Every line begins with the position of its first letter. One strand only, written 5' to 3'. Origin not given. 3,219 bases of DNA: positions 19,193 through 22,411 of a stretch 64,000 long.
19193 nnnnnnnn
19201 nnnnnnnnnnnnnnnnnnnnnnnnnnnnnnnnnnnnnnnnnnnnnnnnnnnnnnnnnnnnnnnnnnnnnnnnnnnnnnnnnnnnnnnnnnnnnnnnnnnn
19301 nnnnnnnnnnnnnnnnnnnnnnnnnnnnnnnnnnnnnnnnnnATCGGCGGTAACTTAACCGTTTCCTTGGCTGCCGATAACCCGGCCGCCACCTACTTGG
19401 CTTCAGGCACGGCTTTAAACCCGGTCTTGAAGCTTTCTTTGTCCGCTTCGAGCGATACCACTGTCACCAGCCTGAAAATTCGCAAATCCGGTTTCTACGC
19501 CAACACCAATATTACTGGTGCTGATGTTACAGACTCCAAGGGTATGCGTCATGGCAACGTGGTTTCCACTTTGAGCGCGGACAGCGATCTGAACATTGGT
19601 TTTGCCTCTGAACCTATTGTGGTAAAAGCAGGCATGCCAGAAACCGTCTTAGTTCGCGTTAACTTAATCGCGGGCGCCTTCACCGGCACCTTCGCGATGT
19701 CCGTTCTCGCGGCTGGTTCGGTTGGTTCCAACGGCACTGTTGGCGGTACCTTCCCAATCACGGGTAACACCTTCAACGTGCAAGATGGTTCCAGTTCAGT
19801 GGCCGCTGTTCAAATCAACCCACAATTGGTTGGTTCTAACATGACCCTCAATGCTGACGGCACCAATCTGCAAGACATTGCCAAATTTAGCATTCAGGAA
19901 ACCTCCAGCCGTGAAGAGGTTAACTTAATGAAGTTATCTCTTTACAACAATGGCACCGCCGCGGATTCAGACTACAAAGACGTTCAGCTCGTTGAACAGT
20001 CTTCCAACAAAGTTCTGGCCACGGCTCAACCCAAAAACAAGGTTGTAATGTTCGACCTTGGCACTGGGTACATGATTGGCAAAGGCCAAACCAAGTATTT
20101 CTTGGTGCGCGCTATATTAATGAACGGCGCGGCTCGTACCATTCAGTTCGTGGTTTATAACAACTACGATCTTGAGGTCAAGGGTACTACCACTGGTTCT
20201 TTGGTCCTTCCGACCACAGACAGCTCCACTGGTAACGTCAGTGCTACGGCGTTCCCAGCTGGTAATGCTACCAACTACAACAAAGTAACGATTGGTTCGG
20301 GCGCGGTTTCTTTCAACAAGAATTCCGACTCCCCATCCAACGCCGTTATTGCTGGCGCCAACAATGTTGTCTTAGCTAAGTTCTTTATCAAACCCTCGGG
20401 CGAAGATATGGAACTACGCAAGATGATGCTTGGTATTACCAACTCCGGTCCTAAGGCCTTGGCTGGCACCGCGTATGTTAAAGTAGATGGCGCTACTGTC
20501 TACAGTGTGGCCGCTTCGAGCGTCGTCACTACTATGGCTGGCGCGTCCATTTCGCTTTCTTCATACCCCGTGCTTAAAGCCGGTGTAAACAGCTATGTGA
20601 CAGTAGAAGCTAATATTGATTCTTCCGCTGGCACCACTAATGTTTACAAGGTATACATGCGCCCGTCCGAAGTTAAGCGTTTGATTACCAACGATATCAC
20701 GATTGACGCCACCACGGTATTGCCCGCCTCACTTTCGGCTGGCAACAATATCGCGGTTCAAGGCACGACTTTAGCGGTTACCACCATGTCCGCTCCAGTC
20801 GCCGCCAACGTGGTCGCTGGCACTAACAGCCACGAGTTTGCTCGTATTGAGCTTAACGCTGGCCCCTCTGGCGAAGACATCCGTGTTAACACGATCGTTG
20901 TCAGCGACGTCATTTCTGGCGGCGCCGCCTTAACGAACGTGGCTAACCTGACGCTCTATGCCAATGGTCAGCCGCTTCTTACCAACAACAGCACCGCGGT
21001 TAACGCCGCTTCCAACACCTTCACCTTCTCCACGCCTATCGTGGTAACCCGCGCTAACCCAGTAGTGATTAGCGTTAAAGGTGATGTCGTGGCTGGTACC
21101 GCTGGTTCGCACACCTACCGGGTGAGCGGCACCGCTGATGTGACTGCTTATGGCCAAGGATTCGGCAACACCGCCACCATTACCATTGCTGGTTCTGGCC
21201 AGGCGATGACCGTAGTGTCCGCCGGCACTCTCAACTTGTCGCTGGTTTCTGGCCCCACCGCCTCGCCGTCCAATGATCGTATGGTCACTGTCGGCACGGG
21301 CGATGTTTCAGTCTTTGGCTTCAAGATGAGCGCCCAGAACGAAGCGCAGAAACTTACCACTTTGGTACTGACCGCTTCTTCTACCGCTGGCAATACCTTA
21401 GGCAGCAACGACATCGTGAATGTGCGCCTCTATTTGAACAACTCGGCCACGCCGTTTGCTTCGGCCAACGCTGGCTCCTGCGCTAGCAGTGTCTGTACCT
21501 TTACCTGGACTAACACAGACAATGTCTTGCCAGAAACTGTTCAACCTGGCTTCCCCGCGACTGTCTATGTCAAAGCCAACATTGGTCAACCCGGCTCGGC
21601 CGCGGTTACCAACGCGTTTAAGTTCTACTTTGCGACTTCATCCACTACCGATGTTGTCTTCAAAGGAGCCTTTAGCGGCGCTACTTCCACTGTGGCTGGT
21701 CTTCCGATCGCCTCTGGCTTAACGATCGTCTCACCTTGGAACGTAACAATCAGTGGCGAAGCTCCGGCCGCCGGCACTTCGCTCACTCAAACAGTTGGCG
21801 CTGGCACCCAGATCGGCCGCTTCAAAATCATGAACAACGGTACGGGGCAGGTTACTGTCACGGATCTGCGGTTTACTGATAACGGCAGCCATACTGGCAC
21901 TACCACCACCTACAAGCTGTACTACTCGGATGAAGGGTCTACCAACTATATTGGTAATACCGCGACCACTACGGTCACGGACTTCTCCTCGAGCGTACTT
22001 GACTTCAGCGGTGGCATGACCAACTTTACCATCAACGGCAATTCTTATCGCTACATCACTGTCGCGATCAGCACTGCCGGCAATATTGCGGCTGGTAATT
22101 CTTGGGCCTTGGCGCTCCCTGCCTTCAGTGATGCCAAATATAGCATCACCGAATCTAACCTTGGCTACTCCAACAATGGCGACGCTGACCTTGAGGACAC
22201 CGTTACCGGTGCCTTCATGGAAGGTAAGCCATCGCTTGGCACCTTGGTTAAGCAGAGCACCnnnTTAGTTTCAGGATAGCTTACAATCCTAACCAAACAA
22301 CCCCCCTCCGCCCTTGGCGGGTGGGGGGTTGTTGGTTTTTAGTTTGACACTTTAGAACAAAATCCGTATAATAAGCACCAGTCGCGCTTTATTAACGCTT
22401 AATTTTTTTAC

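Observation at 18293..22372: Compositionally distinct, repeat-rich 1242-aa surface protein, a candidate S-layer or major surface glycoprotein flanked by strong expression signals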

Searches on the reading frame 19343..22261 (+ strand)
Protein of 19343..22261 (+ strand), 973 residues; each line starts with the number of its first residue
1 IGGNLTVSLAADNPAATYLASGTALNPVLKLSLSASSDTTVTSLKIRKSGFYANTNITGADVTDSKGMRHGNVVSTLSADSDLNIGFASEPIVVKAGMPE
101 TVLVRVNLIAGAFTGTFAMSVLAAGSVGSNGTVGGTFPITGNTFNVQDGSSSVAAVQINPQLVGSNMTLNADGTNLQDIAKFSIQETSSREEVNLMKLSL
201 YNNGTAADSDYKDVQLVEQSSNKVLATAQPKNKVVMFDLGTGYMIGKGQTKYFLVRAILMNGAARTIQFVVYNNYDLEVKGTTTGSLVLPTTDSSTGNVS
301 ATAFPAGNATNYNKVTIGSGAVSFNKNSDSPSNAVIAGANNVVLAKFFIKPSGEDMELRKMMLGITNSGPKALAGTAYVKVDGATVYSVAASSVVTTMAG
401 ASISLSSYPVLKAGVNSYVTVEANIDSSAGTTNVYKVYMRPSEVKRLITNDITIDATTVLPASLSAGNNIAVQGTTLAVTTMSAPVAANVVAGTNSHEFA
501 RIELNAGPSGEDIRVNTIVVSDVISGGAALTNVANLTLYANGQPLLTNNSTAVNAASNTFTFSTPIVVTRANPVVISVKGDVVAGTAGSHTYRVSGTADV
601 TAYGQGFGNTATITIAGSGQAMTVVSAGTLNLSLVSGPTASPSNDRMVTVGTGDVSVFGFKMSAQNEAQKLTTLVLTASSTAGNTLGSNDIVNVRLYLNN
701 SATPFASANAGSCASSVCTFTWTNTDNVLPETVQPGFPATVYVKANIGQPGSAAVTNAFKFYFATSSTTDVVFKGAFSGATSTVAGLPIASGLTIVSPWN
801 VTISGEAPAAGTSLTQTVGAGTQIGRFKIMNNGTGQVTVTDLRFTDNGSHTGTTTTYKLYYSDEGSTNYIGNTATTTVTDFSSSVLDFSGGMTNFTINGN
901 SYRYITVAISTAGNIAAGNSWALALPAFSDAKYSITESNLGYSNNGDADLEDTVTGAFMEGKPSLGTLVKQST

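Call 47: predict_structure(alignment_id=A2)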
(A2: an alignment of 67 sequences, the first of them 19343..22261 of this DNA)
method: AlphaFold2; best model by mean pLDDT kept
length: 973 residues; sequences in the alignment: 67
mean_pLDDT: 91.7   pTM: 0.57
mean pLDDT of the five models: 91.7, 91.4, 90.8, 90.4, 90.3
residues with pLDDT >= 90: 796; 70-90: 133; 50-70: 35; < 50: 9
segments of 3 or more residues with pLDDT < 50: 456-460
pLDDT, mean of each block of 10 residues (from residue 1): 83 94 96 96 97 95 92 91 92 95 96 96 96 95 96 94 88 92 96 97 96 97 97 96 97 97 94 94 94 69 78 89 93 92 96 93 89 88 95 82 93 95 92 93 91 61 81 94 95 94 95 96 94 93 86 80 95 96 87 96 94 96 93 94 93 96 96 95 83 96 94 90 96 96 96 92 82 93 90 92 96 94 95 96 92 81 89 65 80 92 95 87 92 96 92 94 95 81
secondary structure, 60 per line:
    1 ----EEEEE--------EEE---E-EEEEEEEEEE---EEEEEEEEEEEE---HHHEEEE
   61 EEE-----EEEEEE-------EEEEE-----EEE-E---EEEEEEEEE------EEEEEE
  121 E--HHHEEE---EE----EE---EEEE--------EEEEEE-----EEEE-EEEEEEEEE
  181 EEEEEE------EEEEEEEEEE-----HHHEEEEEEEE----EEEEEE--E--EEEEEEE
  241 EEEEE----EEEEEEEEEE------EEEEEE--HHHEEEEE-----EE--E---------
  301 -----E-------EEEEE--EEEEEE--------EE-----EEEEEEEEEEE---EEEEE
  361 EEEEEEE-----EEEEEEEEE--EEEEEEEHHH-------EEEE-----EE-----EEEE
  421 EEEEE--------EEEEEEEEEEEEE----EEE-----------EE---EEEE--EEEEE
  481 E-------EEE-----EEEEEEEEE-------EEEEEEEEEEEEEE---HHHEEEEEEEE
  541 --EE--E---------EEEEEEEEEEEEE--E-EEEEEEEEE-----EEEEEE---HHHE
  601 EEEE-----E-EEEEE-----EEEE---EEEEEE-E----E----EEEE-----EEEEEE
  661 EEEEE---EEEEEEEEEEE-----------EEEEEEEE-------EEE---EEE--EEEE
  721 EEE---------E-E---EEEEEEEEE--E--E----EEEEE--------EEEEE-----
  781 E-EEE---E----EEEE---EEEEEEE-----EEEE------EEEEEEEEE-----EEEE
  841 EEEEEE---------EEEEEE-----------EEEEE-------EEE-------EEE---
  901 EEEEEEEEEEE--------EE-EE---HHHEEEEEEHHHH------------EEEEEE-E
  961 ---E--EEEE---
elements in order (helices of 4 or more, strands of 3 or more residues): E5-9 E18-20 E26-35 E39-50 E57-63 E69-74 E82-86 E92-94 E100-108 E115-121 E127-129 E144-147 E156-161 E167-170 E172-186 E193-202 E211-218 E223-228 E234-245 E250-259 E266-271 E277-281 E314-318 E321-326 E342-352 E356-367 E373-381 E384-390 E401-404 E417-425 E434-446 E451-453 E470-473 E476-481 E489-491 E497-505 E513-526 E533-540 E557-569 E574-582 E588-593 E600-604 E612-616 E622-625 E629-634 E646-649 E655-665 E669-679 E691-698 E706-708 E712-714 E717-723 E739-747 E758-762 E771-775 E783-785 E794-797 E801-807 E813-816 E823-831 E837-846 E856-861 E873-877 E885-887 E895-897 E901-911 E931-936 H937-940 E953-958 E967-970

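Call 50: fold_search(model_id=the predicted structure, library=pdb)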
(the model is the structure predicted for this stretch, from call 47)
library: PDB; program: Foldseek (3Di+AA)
matches with E <= 10: 1473; with E <= 0.001: 80
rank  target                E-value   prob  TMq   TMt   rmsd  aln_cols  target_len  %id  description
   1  9ijj_h                1.0e-14  1.00  0.14  0.10  53.0      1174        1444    8  In situ structure of the central apparatus in mouse sperm axoneme. (released 2025-06-04)
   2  9ijj_O                4.5e-14  1.00  0.17  0.14  38.6      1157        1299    7  In situ structure of the central apparatus in mouse sperm axoneme. (released 2025-06-04)
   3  8beg_A                9.1e-13  1.00  0.14  0.17  22.9       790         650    8  Structure of Ig-like domains from PrgB (released 2022-11-30)
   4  7sqc_2B               6.4e-12  1.00  0.15  0.17  30.0      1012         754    8  Ciliary C1 central pair apparatus isolated from Chlamydomonas reinhardtii (released 2022-04-13)
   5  9ijj_4H               1.1e-11  1.00  0.16  0.07  24.4      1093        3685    8  In situ structure of the central apparatus in mouse sperm axoneme. (released 2025-06-04)
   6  4mmx_A                3.2e-11  1.00  0.14  0.14  34.0       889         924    9  Integrin AlphaVBeta3 ectodomain bound to the tenth domain of Fibronectin (released 2014-03-26)
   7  7o7n_A                3.1e-10  1.00  0.10  0.09  57.8      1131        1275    8  (h-alpha2M)4 semiactivated I state (released 2022-04-13)
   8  8gcd_A                8.3e-10  1.00  0.14  0.15  37.1       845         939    9  Full length Integrin AlphaIIbBeta3 in inactive state (released 2024-03-06)
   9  8oq3_A                8.7e-10  1.00  0.13  0.09  56.9      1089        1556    8  Structure of methylamine treated human complement C3 (released 2024-02-21)
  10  4nen_A                2.0e-09  1.00  0.13  0.12  29.9       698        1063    9  An internal ligand-bound, metastable state of a leukocyte integrin, aXb2 (released 2014-01-15)
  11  6tav_B                2.4e-09  1.00  0.10  0.08  56.7      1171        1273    8  Crystal structure of endopeptidase-induced alpha2-macroglobulin (released 2021-05-12)
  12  8b0g_A                4.9e-09  1.00  0.12  0.11  55.4      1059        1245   10  2C9, C5b9-CD59 structure (released 2023-02-22)
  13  7nxd_A                9.3e-09  1.00  0.16  0.17  24.4       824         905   10  Cryo-EM structure of human integrin alpha5beta1 in the half-bent conformation (released 2021-08-25)
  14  4o02_A                9.7e-09  1.00  0.15  0.15  35.6       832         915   10  AlphaVBeta3 integrin in complex with monoclonal antibody FAB fragment. (released 2014-04-02)
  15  3k6s_A                3.1e-08  1.00  0.12  0.11  28.7       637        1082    9  Structure of integrin alphaXbeta2 ectodomain (released 2010-01-12)
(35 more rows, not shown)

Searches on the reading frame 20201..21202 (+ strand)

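Call 49: search_protein_families(library=pfam, proteins=[window:20201-21202:+], max_evalue=10)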
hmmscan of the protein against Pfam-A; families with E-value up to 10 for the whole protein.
window:20201-21202:+ (334 aa): 1 family
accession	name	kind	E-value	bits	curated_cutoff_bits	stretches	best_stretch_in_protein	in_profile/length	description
PF03422.21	CBM_6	-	0.15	12.8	28.9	1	115-151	72-107/125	Carbohydrate binding module (family 6)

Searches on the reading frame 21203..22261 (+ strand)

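Call 49: search_protein_families(library=pfam, proteins=[window:21203-22261:+], max_evalue=10)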
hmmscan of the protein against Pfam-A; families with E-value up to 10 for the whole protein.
window:21203-22261:+ (353 aa): 2 families
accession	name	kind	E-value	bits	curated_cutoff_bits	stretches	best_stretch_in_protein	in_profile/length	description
PF09394.16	Inhibitor_I42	-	0.0023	18.6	27.2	1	190-237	41-89/91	Chagasin family peptidase inhibitor I42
PF00754.31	F5_F8_type_C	-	0.12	12.9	28.2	1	217-291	45-114/127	F5/8 type C domain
